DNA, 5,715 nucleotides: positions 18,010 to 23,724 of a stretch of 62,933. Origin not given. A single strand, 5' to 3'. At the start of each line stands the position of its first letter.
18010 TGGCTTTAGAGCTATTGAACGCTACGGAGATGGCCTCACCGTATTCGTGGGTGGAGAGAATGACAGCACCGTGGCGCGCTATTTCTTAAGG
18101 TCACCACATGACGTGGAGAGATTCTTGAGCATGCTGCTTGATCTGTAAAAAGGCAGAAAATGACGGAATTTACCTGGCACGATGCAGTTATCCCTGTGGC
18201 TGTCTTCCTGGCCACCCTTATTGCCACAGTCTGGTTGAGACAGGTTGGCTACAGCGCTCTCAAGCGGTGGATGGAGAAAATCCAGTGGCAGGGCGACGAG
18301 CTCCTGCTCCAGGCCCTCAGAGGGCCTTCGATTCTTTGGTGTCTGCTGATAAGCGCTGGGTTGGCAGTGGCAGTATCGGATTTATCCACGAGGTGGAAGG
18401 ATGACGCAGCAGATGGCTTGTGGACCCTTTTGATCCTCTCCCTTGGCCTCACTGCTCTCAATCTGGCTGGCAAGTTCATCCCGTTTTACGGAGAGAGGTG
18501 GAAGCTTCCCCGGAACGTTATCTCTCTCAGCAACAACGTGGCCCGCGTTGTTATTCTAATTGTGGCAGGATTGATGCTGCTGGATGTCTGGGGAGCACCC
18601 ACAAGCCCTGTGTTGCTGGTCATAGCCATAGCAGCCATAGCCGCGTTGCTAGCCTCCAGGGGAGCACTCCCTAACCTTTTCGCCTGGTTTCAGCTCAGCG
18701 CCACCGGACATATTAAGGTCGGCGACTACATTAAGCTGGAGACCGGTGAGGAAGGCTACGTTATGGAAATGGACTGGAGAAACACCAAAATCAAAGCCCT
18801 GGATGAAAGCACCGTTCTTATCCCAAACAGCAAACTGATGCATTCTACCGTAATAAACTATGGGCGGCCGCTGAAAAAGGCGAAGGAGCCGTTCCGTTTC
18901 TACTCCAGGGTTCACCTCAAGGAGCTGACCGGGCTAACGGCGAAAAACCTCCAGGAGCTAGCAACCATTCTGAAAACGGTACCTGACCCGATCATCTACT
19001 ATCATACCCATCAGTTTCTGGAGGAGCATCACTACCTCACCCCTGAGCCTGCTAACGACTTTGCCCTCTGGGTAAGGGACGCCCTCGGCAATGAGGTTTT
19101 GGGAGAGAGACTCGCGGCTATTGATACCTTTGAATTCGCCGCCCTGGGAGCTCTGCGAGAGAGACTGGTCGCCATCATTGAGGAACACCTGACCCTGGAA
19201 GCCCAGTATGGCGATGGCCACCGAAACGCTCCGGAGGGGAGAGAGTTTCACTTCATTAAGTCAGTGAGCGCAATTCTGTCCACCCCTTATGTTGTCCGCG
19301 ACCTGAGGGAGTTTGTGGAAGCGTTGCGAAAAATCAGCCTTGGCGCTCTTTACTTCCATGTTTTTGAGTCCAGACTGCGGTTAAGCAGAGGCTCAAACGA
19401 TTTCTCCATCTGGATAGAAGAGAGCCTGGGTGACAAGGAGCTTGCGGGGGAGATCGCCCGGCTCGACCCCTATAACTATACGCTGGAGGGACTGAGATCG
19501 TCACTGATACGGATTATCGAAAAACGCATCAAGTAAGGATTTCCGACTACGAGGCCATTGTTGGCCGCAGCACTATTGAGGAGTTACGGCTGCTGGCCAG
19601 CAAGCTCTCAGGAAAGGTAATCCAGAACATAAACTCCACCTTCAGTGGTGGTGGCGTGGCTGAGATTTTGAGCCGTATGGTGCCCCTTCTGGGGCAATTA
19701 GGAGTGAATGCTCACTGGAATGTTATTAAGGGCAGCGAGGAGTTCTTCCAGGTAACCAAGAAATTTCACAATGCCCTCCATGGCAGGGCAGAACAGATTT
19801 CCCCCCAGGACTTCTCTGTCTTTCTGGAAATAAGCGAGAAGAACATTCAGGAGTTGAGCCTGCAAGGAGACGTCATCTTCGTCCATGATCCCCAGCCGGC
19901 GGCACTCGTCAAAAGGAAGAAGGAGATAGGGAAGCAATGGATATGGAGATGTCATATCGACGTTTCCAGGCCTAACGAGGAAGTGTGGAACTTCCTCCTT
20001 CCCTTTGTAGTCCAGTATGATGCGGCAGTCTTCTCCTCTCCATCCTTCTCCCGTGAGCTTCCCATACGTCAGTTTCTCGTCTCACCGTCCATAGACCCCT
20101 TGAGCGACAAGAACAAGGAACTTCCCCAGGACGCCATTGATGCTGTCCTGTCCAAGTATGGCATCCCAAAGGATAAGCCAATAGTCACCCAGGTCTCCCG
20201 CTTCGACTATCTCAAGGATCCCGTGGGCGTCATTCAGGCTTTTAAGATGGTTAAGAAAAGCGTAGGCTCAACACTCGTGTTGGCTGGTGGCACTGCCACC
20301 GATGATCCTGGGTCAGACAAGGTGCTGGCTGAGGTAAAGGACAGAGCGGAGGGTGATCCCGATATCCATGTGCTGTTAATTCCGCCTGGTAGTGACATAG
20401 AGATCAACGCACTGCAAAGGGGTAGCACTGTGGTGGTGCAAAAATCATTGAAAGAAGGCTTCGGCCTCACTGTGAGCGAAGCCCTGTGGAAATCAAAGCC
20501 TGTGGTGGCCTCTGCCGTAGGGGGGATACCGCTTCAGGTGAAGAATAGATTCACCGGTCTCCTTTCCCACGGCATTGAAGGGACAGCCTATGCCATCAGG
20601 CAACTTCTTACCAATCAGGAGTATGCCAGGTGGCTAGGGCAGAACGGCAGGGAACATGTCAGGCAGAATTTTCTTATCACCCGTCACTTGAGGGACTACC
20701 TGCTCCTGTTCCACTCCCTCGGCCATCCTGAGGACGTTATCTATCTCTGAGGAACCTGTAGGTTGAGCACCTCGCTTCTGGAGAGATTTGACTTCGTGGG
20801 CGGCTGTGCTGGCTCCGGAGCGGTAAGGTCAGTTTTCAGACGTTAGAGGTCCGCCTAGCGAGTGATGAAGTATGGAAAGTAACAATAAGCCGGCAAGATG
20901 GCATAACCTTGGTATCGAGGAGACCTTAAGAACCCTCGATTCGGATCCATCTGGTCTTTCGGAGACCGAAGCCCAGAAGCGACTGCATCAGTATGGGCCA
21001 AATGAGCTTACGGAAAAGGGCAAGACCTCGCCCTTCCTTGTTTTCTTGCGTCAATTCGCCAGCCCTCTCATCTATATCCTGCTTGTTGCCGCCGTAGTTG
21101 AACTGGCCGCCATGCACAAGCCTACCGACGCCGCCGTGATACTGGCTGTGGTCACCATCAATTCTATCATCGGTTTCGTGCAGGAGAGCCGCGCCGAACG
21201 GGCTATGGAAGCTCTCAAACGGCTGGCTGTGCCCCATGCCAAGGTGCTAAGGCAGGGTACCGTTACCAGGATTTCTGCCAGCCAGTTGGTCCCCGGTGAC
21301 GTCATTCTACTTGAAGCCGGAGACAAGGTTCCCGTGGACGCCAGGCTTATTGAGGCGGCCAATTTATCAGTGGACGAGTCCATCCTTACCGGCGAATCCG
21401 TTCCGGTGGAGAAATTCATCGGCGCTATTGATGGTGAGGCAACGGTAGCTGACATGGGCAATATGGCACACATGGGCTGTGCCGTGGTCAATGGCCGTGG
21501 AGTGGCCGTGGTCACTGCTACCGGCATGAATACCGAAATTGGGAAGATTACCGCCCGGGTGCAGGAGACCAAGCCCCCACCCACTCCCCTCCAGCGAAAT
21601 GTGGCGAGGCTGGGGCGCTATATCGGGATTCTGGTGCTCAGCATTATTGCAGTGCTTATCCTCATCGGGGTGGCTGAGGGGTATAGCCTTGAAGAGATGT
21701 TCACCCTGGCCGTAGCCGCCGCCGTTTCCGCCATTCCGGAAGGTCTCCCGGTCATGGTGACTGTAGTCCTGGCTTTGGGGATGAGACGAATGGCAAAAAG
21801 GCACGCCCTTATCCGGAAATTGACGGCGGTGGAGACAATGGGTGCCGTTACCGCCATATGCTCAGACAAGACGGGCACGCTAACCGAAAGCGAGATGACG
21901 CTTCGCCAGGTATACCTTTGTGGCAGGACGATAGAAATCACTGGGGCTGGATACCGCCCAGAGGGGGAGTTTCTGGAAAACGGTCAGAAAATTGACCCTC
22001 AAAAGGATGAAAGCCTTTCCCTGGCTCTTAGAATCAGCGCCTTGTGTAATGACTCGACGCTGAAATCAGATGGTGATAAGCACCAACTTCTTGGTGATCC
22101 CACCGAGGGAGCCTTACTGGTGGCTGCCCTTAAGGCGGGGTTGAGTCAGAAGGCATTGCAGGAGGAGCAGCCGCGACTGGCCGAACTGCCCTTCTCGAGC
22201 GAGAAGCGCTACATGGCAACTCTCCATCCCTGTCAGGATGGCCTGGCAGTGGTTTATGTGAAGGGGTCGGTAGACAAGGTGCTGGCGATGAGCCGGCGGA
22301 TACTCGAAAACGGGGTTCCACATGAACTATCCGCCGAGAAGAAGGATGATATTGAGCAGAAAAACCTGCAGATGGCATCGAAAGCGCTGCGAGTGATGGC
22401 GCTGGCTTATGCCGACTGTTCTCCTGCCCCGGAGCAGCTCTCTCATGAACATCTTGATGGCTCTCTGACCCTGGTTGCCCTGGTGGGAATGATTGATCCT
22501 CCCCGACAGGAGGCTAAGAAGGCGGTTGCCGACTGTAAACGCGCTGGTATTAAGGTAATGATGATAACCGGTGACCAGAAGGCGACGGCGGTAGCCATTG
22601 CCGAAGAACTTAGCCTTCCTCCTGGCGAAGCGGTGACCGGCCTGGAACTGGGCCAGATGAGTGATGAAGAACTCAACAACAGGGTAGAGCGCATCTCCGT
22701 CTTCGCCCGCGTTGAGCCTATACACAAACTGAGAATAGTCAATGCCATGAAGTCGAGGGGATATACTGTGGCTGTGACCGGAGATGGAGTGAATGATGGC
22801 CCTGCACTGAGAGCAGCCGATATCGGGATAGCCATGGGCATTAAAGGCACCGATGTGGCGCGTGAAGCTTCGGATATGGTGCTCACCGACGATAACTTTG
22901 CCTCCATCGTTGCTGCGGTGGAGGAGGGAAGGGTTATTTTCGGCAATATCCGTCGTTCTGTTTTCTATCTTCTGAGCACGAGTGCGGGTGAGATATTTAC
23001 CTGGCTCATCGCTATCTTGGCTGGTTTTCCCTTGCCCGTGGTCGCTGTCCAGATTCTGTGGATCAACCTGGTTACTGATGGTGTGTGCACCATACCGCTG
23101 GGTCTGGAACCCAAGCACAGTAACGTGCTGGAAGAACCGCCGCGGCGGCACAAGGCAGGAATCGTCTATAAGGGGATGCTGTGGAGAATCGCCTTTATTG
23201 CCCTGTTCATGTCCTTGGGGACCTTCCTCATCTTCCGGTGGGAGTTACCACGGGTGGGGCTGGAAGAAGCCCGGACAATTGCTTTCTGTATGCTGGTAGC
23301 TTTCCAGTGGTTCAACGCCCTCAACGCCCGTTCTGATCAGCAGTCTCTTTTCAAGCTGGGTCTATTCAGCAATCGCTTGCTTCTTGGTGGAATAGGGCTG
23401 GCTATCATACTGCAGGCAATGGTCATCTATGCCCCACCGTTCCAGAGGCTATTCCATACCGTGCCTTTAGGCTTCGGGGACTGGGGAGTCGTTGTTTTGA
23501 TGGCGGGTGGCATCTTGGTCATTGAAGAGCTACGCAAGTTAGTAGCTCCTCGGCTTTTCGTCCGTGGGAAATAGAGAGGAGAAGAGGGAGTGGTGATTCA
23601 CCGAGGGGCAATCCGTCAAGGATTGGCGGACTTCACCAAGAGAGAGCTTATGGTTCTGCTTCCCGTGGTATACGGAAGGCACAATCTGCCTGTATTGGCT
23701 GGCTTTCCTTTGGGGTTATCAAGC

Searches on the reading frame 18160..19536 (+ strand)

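Call 39: search_protein_families(library=pfam, proteins=[window:18160-19536:+], max_evalue=0.00001)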
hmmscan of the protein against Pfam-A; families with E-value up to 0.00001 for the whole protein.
window:18160-19536:+ (458 aa): 2 families
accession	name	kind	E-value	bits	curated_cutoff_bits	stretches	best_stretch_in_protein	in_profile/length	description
PF19027.5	DUF5752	-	1.9e-64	217.3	23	1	243-454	2-208/208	Family of unknown function (DUF5752)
PF00924.24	MS_channel_2nd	-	7.3e-15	55.3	20.2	1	171-235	4-67/68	Mechanosensitive ion channel, beta-domain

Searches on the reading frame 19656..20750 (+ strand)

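Call 39: search_protein_families(library=pfam, proteins=[window:19656-20750:+], max_evalue=0.00001)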
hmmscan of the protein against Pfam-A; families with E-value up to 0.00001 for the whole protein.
window:19656-20750:+ (364 aa): 3 families
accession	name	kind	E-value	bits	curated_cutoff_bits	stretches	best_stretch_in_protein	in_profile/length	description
PF21269.3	TreT_GT1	-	6.6e-49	165.7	27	1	1-132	11-143/144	Trehalose synthase, N-terminal domain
PF00534.26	Glycos_transf_1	-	2.9e-23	82.7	26.4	1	166-333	7-171/172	Glycosyl transferases group 1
PF13692.12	Glyco_trans_1_4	-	1.3e-11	45.4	27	1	175-320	2-142/142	Glycosyl transferases group 1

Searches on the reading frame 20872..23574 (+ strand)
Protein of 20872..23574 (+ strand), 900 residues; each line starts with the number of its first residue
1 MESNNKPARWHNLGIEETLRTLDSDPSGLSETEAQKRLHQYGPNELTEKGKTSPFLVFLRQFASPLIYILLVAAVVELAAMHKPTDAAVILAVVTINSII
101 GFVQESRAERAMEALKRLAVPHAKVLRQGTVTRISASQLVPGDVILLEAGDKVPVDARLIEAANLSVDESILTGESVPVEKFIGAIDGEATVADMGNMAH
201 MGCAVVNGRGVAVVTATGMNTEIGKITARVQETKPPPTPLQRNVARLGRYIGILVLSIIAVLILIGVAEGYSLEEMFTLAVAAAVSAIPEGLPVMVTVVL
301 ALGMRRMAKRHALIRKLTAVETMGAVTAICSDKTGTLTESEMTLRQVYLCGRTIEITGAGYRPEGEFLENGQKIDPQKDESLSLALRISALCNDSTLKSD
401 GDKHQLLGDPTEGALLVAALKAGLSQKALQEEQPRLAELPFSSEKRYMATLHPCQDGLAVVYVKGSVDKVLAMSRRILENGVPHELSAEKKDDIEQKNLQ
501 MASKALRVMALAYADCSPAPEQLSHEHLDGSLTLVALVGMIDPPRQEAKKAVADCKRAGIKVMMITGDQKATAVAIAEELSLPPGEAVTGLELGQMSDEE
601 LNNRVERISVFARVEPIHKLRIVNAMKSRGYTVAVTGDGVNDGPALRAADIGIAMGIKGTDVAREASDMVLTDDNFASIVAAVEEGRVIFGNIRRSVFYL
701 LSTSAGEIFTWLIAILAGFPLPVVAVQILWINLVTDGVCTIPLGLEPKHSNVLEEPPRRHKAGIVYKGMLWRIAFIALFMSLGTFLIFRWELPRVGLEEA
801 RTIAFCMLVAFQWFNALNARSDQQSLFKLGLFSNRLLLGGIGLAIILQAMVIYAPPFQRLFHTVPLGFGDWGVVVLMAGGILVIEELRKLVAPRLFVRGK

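Call 39: search_protein_families(library=pfam, proteins=[window:20872-23574:+], max_evalue=0.00001)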
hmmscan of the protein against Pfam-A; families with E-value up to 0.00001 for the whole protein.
window:20872-23574:+ (900 aa): 5 families
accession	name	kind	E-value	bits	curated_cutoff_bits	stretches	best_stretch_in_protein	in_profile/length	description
PF00689.26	Cation_ATPase_C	-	2.4e-55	187.4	27.3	1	720-891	1-175/175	Cation transporting ATPase, C-terminus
PF00122.25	E1-E2_ATPase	-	5e-55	186.3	28.1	1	118-310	2-181/181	E1-E2 ATPase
PF00690.31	Cation_ATPase_N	-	3.5e-23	81.5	20.4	1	10-76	1-68/69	Cation transporter/ATPase, N-terminus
PF13246.12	Cation_ATPase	-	3.3e-20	72.3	21.7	1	390-475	1-89/91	Cation transport ATPase (P-type)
PF00702.32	Hydrolase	-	4.7e-15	56.9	26.4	1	529-650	85-191/191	haloacid dehalogenase-like hydrolase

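Call 55: search_protein_families(library=ncbifam, proteins=[window:20872-23574:+], max_evalue=1e-10)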
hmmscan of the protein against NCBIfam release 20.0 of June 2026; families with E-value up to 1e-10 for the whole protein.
window:20872-23574:+ (900 aa): 19 families
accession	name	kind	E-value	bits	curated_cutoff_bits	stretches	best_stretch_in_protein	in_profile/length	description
TIGR01522.1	ATPase-IIA2_Ca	equivalog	7.7e-235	781.5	798.3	1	10-892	4-850/854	calcium-transporting P-type ATPase, PMR1-type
TIGR01116.1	ATPase-IIA1_Ca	equivalog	1.5e-200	668.3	703.4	1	59-892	2-798/799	calcium-translocating P-type ATPase, SERCA-type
TIGR01523.1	ATPase-IID_K-Na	equivalog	2.9e-150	501.9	645.05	2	238-786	267-852/997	potassium/sodium efflux P-type ATPase, fungal-type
TIGR01517.1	ATPase-IIB_Ca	equivalog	1.5e-140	470.1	507.05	2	392-888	399-876/882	calcium-translocating P-type ATPase, PMCA-type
TIGR01106.1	ATPase-IIC_X-K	subfamily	3.9e-140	468.6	946.1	2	11-579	18-604/997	Na,H/K antiporter P-type ATPase subunit alpha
TIGR01647.1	ATPase-IIIA_H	equivalog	4.2e-130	435.3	615.5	2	28-350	1-310/755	plasma-membrane proton-efflux P-type ATPase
TIGR01524.1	ATPase-IIIB_Mg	equivalog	1.4e-129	433.5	610.75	2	12-346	17-356/867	magnesium-translocating P-type ATPase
NF011702.0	PRK15122.1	subfamily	2.7e-117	392.9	975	2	14-346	35-393/907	magnesium-translocating P-type ATPase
TIGR01494.1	ATPase_P-type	subfamily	3.5e-92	309.3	62.3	3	89-352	1-237/478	HAD-IC family P-type ATPase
TIGR01525.1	ATPase-IB_hvy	subfamily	1.9e-71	241.7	346.25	2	69-350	3-272/560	heavy metal translocating P-type ATPase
TIGR01657.1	P-ATPase-V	hypoth_equivalog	1.1e-63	215.2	618.25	2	26-581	137-696/1055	ATP13A2 family polyamine export P-type ATPase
TIGR01512.1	ATPase-IB2_Cd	subfamily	1.2e-57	195.7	313.5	2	69-347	3-255/494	cadmium family heavy metal-translocating P-type ATPase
TIGR01511.1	ATPase-IB1_Cu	subfamily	2.5e-49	168.6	397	2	86-349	45-284/542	copper-translocating P-type ATPase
NF008262.1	PRK11033.1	equivalog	1.6e-46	159.2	1005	2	72-348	184-447/731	zinc/cadmium/mercury/lead-transporting ATPase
NF033775.1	P_type_ZntA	exception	3.8e-39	134.6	1240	2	72-343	189-447/732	Zn(II)/Cd(II)/Pb(II) translocating P-type ATPase ZntA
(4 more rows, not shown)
